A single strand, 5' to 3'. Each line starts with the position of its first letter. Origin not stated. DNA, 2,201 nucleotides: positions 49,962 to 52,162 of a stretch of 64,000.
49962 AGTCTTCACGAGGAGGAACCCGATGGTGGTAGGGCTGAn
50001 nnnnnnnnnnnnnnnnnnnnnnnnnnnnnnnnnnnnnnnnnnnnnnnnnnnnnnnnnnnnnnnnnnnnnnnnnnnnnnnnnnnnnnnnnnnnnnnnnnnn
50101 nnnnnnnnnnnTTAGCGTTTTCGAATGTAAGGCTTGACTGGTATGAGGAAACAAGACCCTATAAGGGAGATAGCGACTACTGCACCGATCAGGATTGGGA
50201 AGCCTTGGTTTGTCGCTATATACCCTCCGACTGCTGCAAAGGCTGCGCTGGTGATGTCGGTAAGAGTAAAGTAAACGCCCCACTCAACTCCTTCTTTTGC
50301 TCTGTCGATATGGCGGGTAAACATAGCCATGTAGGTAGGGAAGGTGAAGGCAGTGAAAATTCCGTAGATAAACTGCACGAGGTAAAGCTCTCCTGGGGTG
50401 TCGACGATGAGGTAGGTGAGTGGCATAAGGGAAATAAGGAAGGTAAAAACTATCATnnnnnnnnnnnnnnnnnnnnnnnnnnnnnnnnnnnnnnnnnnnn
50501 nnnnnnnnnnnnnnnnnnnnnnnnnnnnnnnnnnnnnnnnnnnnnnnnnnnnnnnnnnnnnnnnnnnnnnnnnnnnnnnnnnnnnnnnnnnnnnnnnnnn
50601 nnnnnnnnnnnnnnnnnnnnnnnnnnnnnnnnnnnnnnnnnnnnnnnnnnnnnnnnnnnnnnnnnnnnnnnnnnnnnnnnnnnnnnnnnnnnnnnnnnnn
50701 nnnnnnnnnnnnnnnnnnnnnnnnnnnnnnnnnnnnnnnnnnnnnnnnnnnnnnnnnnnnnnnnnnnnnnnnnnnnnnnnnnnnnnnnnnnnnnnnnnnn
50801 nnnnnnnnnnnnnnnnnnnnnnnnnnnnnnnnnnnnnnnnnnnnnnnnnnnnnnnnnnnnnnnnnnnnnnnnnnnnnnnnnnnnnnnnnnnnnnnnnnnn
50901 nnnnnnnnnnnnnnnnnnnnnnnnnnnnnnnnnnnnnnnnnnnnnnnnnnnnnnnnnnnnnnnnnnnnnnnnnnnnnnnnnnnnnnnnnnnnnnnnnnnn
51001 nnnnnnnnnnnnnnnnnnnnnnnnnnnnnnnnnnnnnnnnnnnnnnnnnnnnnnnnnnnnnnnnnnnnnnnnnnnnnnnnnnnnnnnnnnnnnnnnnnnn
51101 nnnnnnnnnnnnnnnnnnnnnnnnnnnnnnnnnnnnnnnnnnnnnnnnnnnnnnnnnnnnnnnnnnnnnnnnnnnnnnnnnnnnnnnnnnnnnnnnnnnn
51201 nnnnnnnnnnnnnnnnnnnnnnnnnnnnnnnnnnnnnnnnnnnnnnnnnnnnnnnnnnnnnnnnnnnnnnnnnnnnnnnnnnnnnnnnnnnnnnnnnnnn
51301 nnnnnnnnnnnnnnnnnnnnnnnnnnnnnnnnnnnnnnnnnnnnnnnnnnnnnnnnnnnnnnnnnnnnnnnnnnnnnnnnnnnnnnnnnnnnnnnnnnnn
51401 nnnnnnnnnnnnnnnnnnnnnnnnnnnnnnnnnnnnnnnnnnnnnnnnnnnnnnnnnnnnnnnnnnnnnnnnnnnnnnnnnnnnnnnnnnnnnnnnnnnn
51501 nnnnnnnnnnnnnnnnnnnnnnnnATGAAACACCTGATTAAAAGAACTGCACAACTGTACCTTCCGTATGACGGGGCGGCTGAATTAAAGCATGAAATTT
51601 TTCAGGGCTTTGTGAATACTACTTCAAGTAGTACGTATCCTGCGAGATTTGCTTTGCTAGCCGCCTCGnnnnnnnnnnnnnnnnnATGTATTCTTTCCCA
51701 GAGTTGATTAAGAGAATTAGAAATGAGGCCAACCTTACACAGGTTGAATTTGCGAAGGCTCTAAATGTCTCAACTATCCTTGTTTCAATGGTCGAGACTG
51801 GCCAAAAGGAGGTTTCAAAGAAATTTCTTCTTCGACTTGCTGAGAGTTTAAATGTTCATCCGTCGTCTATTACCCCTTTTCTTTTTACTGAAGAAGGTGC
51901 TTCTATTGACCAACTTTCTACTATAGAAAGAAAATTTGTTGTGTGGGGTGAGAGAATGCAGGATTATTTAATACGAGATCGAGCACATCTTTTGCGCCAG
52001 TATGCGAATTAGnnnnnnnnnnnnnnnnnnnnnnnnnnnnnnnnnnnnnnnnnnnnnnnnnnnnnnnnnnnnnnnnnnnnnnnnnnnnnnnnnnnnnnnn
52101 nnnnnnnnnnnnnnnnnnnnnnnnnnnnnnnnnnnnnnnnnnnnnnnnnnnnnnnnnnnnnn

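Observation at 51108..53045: Retron-like / defence-type reverse transcriptase module (structured ncRNA region + XRE HTH + compact RT) in an AT-rich, repeat-bounded island at tRNA-Ser(TGA)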

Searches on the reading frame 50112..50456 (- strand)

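Call 86: search_protein_families(library=pfam, proteins=[window:50112-50456:-], max_evalue=0.001)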
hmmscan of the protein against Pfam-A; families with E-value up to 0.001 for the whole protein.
window:50112-50456:- (114 aa): 1 family
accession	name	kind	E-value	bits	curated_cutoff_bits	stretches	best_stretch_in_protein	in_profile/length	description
PF07690.21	MFS_1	-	3.9e-09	36.3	33.4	1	2-109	65-176/347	Major Facilitator Superfamily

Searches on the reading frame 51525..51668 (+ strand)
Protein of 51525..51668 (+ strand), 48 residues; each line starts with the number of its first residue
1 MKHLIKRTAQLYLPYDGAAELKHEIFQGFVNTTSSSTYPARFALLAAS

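Call 51: search_protein_families(library=padloc, proteins=[window:51525-51668:+], max_evalue=10)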
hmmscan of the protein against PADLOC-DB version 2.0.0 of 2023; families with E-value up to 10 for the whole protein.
window:51525-51668:+ (48 aa): 0 families

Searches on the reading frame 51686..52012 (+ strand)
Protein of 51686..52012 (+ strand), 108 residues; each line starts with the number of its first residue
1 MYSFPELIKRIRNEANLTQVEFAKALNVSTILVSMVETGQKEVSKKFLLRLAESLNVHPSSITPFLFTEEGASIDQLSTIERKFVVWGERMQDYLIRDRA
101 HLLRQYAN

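Call 4: search_protein_families(library=pfam, proteins=[window:51686-52012:+], max_evalue=1)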
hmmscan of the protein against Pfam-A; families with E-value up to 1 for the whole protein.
window:51686-52012:+ (108 aa): 6 families
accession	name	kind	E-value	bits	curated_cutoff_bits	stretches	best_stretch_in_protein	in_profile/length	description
PF01381.28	HTH_3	-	5.4e-12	46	23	1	8-60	1-53/55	Helix-turn-helix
PF13560.12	HTH_31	-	8.7e-08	32.8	27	1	7-59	5-58/64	Helix-turn-helix domain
PF12844.13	HTH_19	-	0.0072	16.7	30.2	1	6-59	2-55/64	Helix-turn-helix domain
PF01047.28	MarR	-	0.014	15.7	24.6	0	50-66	22-38/59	MarR family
PF01325.25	Fe_dep_repress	-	0.04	14.6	26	1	50-63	27-40/60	Iron dependent repressor, N-terminal DNA binding domain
PF15731.11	MqsA_antitoxin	-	0.047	14.2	30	1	5-60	71-125/131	Antitoxin component of bacterial toxin-antitoxin system, MqsA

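Call 5: search_protein_families(library=padloc, proteins=[window:51686-52012:+], max_evalue=1)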
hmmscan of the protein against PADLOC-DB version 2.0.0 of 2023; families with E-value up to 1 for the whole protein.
window:51686-52012:+ (108 aa): 19 families
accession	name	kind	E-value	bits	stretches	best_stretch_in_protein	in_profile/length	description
PDLC02926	HTH_VI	-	7.7e-13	46.5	1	6-70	4-66/92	-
PDLC03665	Control_protein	-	1.8e-06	26.1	1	4-63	9-69/77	control protein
PDLC03952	RmrA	-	6.7e-06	23.2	1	5-59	24-77/395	-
PDLC04775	PDC-M69A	-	0.0001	20.8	1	8-60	12-64/113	-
PDLC03949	RmrA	-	0.00014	18.9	1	8-75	7-70/363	-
PDLC03953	RmrA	-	0.00018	18.9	1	3-57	5-59/373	-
PDLC03951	RmrA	-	0.00022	18.3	1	5-63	10-68/400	-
PDLC03954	RmrA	-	0.00031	17.8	1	6-60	13-67/380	-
PDLC03947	RmrA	-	0.00048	17.1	1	4-57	12-65/383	-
PDLC03330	MTase_II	-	0.00092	16.1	1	7-63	8-64/430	Type II methyltransferase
PDLC03664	Control_protein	-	0.0012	17.2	1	8-60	18-70/74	control protein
PDLC03946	RmrA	-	0.0018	15.1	1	10-73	9-68/357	-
PDLC03944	RmrA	-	0.01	12.9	1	8-59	11-61/384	-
PDLC03955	RmrA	-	0.013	12.7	1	8-57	25-74/371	-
PDLC04758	PDC-M64B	-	0.014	13.8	1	8-58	35-85/123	-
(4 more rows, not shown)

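Call 6: search_protein_families(library=ncbifam, proteins=[window:51686-52012:+], max_evalue=1)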
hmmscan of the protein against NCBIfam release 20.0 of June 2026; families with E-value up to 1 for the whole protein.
window:51686-52012:+ (108 aa): 21 families
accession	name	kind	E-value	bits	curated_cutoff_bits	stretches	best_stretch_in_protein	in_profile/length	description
TIGR03070.1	couple_hipB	subfamily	1.7e-07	31.1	71.65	1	6-57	5-56/58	type II toxin-antitoxin system Y4mF family antitoxin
NF041951.1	phage_RstR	subfamily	1.7e-06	28.2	80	1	3-62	2-58/108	RstR family transcriptional repressor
NF007257.0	PRK09706.1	subfamily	2.3e-05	24.2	101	1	6-71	8-70/135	transcriptional repressor DicA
TIGR03830.1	CxxCG_CxxCG_HTH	subfamily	3.4e-05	23.6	61.8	1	5-61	67-122/127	type II TA system antitoxin MqsA family protein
NF041575.1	antitoxPezA_Strep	equivalog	6.3e-05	23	290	1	6-58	4-56/158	type II toxin-antitoxin system antitoxin PezA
TIGR02607.1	antidote_HigA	equivalog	0.00024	20.9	47.7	1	14-59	18-63/81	HigA family addiction module antitoxin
NF006015.0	PRK08154.1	subfamily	0.00092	18.5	204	1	7-62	34-89/314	anaerobic benzoate catabolism transcriptional regulator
TIGR00270.2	TIGR00270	equivalog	0.00095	19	110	1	4-57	76-129/159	multiprotein bridging factor aMBF1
NF038139.1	Reg_Aceta_RamB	equivalog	0.0012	17.6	700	1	8-59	7-58/465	acetate metabolism transcriptional regulator RamB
NF047948.1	male_kill_WMK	equivalog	0.0043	16.5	300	1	7-63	166-222/300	WO male-killing family protein Wmk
NF005013.0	PRK06418.1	equivalog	0.0073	16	175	1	8-55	39-85/166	transcription elongation factor NusA-like protein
NF010465.0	PRK13890.1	equivalog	0.012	15.7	96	1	8-58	10-60/121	conjugal transfer protein TrbA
NF047542.1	telomere_Tap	equivalog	0.014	14.1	600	1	8-43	22-57/695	telomere-associated protein Tap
NF007271.0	PRK09726.1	equivalog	0.016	15.1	79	1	7-58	16-67/88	type II toxin-antitoxin system antitoxin HipB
NF003162.0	PRK04140.1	equivalog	0.018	14.1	263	1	6-58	129-181/317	transcriptional regulator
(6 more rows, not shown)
